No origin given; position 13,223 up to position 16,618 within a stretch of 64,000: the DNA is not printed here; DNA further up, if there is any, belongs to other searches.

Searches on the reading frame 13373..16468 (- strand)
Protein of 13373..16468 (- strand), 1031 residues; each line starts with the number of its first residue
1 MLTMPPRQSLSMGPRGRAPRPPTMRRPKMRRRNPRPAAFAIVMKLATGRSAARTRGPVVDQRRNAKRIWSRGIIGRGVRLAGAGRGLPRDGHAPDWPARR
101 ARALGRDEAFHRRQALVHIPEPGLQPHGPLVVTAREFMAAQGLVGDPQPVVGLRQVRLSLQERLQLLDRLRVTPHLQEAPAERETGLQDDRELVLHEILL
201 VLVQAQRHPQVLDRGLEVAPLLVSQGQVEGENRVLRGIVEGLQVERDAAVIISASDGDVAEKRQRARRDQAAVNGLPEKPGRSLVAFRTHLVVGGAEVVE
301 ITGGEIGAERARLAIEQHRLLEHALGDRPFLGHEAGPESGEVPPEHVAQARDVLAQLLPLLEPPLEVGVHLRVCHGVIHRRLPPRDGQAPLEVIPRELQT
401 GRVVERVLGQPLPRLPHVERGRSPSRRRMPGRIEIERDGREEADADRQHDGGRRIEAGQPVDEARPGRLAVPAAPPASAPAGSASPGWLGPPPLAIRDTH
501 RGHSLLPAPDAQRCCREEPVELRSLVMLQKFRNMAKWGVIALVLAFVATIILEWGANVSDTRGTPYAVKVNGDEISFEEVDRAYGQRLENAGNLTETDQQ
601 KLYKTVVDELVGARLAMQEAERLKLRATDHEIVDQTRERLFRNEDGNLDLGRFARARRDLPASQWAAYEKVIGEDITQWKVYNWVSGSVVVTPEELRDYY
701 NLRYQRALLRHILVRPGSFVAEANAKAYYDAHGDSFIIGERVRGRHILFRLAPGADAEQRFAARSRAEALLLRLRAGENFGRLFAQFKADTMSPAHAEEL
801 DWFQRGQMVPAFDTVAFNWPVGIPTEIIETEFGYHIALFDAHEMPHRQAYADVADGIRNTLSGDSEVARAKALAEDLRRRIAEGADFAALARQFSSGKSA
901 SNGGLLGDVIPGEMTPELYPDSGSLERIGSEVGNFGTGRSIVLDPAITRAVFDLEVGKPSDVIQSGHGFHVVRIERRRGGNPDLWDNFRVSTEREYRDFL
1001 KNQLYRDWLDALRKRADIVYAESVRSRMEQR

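Call 8: search_protein_families(library=pfam, proteins=[window:13373-16468:-], max_evalue=0.001)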
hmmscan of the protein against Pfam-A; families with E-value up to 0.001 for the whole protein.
window:13373-16468:- (1031 aa): 5 families
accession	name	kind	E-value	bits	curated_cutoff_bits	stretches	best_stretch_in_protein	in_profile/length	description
PF00639.27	Rotamase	-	1.2e-33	116.4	21.7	2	746-838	1-94/97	PPIC-type PPIASE domain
PF13616.12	Rotamase_3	-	3.7e-31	108.5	22.5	2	742-837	16-110/116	PPIC-type PPIASE domain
PF13624.11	SurA_N_3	-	2.1e-18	67.1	27.2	1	527-655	1-136/162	SurA-like N-terminal domain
PF13623.11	SurA_N_2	-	6.9e-15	55.6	28.5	1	528-654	1-142/145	SurA-like N-terminal domain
PF13145.12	Rotamase_2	-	6.5e-13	50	27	2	720-854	1-120/121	PPIC-type PPIASE domain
